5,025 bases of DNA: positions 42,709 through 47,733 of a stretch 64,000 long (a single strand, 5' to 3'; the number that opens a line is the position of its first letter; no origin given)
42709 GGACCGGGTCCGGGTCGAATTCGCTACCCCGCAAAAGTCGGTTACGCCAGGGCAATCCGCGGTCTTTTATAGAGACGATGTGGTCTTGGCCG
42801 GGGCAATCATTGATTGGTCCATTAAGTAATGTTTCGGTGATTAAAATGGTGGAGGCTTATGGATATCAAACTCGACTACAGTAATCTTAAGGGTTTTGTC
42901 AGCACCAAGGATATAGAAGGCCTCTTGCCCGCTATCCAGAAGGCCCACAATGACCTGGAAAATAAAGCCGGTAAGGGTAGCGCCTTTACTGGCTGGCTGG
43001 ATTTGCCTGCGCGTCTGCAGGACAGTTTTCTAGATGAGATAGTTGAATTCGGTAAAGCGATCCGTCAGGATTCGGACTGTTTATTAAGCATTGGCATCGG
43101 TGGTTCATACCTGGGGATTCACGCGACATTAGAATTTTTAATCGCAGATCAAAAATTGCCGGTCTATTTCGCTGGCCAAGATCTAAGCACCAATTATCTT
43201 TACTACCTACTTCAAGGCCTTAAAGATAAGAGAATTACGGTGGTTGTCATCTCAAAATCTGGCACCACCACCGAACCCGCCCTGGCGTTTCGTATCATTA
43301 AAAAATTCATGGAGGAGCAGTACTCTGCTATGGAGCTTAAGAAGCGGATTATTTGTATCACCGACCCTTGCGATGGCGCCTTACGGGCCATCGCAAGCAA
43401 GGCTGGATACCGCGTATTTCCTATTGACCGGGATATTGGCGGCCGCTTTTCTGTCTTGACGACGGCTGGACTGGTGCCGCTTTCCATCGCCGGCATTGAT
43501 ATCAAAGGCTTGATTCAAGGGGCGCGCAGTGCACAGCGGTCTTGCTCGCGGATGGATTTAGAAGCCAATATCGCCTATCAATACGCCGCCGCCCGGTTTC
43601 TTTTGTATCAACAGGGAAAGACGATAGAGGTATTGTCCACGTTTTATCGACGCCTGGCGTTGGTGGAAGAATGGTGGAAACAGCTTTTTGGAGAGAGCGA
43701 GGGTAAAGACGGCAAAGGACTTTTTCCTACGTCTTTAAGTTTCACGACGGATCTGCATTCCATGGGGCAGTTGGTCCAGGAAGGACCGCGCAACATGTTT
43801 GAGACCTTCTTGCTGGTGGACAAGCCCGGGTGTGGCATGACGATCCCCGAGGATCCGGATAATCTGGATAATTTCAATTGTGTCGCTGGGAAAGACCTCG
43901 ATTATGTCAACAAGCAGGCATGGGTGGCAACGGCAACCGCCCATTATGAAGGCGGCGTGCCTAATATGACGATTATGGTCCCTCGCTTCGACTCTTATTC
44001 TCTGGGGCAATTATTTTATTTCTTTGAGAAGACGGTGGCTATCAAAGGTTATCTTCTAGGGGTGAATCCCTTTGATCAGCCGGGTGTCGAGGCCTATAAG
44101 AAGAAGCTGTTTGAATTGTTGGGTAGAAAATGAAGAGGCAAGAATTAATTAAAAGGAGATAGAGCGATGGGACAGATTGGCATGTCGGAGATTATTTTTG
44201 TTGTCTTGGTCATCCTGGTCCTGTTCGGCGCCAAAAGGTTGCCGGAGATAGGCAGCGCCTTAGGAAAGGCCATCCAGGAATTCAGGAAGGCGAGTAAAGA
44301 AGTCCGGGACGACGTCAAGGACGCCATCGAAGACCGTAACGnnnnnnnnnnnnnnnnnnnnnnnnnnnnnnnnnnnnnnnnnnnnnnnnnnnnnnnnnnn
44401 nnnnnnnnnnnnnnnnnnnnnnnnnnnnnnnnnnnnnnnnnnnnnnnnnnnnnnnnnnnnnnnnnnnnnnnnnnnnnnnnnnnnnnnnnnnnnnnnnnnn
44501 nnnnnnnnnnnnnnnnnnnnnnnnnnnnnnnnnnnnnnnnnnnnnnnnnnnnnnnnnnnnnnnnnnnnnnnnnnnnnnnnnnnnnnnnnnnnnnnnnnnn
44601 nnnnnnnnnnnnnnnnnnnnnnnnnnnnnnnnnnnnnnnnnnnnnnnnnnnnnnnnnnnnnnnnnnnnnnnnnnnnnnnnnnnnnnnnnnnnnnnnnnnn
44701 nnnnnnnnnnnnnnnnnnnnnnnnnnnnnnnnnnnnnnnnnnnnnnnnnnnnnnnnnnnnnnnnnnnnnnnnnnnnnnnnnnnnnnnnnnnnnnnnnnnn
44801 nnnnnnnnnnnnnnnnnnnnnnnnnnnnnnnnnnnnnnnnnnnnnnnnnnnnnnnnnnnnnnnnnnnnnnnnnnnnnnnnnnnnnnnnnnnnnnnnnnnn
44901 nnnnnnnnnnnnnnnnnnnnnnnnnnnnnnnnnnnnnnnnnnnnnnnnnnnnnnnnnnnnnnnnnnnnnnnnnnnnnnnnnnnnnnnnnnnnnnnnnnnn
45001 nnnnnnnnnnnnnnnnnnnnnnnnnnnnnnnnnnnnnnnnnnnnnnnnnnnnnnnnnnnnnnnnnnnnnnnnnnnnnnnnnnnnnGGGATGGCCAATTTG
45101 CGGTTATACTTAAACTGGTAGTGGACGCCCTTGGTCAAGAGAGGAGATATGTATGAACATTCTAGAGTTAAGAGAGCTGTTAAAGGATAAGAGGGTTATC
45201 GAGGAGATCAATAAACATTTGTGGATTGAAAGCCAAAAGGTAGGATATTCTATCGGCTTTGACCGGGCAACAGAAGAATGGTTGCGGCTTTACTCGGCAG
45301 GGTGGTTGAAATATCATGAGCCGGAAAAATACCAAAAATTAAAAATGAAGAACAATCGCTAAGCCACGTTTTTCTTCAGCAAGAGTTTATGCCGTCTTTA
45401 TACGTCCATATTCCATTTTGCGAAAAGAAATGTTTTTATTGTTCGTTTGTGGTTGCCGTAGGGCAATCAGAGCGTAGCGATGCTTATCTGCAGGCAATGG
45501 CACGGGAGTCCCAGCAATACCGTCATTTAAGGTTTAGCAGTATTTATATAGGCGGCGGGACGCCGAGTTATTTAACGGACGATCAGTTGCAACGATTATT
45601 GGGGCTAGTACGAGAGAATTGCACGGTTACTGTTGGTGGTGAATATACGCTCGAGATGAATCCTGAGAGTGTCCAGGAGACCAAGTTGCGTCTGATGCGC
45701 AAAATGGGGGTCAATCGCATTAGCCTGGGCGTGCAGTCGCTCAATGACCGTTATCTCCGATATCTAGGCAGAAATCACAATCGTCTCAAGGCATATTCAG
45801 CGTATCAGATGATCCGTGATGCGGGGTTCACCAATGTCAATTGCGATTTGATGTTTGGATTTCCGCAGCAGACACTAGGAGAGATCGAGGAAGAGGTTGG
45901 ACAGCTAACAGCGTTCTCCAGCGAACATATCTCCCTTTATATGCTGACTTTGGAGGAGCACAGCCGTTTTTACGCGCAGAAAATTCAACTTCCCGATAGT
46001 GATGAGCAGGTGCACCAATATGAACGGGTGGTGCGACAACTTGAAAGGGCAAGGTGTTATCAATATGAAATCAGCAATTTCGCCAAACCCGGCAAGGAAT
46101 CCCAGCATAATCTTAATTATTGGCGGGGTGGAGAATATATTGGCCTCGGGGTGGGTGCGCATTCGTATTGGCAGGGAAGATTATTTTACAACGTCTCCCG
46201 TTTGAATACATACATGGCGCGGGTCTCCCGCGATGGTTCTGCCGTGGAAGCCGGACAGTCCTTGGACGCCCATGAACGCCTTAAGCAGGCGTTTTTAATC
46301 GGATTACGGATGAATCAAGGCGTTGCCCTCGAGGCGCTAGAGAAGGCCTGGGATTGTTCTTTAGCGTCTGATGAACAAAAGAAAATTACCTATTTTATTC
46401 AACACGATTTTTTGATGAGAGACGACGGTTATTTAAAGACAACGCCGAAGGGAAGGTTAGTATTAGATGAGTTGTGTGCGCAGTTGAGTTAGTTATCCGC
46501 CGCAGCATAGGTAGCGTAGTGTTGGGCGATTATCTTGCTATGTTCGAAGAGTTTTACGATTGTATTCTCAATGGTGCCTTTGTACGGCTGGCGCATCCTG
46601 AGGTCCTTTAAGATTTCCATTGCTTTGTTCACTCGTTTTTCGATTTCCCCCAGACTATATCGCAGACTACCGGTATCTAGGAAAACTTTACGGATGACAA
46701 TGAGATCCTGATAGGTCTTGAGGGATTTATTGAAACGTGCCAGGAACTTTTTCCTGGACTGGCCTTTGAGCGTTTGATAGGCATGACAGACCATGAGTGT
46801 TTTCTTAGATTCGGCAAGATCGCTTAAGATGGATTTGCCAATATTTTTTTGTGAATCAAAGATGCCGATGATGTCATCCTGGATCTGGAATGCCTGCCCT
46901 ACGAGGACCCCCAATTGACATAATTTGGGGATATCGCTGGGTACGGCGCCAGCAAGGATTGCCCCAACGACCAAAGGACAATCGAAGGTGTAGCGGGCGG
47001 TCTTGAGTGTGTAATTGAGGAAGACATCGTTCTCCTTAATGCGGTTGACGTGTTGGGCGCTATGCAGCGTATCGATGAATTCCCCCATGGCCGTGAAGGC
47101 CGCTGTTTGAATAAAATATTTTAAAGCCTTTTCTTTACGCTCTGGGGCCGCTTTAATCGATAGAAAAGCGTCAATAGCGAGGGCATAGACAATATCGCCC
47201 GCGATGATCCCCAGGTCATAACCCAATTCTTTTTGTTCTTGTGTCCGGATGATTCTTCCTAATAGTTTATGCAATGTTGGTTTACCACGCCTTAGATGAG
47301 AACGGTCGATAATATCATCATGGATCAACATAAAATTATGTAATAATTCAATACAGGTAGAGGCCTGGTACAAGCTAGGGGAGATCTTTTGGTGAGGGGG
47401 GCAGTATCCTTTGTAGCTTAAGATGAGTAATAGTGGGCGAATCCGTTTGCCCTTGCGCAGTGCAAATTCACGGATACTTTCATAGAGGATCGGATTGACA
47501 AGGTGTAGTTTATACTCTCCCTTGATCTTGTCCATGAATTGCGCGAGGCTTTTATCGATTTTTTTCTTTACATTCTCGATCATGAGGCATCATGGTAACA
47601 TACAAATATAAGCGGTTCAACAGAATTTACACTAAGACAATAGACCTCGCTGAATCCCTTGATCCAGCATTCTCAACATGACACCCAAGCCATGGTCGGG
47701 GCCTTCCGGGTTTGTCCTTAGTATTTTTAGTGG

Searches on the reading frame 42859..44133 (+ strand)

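Call 32: search_protein_families(library=pfam, proteins=[window:42859-44133:+], max_evalue=0.00001)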
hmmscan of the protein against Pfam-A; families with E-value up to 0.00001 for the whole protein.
window:42859-44133:+ (424 aa): 1 family
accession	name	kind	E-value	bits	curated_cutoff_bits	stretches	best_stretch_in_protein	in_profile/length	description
PF00342.24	PGI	-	2.1e-21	76.6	22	1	75-414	99-459/486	Phosphoglucose isomerase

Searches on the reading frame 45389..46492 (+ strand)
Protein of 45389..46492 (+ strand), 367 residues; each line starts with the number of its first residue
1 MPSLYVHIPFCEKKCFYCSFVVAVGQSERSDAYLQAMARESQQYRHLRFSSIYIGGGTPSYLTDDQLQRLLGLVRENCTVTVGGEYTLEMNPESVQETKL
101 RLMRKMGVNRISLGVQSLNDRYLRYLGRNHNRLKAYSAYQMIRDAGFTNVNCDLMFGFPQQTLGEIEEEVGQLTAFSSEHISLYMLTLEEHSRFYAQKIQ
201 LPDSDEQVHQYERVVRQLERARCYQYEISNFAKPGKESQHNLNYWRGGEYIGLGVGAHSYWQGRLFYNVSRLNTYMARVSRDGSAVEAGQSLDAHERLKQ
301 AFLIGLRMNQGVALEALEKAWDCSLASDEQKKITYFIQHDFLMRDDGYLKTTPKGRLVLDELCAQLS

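Call 31: search_protein_families(library=pfam, proteins=[window:45389-46492:+], max_evalue=0.00001)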
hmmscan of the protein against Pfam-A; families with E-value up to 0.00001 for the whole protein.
window:45389-46492:+ (367 aa): 2 families
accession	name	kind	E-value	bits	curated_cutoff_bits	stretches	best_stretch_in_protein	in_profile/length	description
PF04055.27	Radical_SAM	-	2.2e-24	86.9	29.5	1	5-168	1-161/166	Radical SAM superfamily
PF06969.22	HemN_C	-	1.3e-09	38.4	24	1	292-358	1-67/67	HemN C-terminal domain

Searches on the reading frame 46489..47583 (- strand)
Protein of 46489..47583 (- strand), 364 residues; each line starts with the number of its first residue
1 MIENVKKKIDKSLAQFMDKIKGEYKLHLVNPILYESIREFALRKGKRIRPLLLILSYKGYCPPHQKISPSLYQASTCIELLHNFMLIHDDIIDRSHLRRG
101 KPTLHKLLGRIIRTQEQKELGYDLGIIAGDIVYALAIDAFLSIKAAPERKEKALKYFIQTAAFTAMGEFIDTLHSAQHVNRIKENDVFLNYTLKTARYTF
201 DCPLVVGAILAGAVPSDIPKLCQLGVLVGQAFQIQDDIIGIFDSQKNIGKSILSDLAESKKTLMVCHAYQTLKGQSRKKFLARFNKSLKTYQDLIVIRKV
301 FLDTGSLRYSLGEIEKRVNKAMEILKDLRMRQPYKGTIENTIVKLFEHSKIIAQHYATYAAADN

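Call 31: search_protein_families(library=pfam, proteins=[window:46489-47583:-], max_evalue=0.00001)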
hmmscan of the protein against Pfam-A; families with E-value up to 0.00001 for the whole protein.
window:46489-47583:- (364 aa): 1 family
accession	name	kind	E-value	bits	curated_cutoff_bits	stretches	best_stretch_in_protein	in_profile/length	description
PF00348.22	polyprenyl_synt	-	2.6e-52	178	27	1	31-286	2-236/251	Polyprenyl synthetase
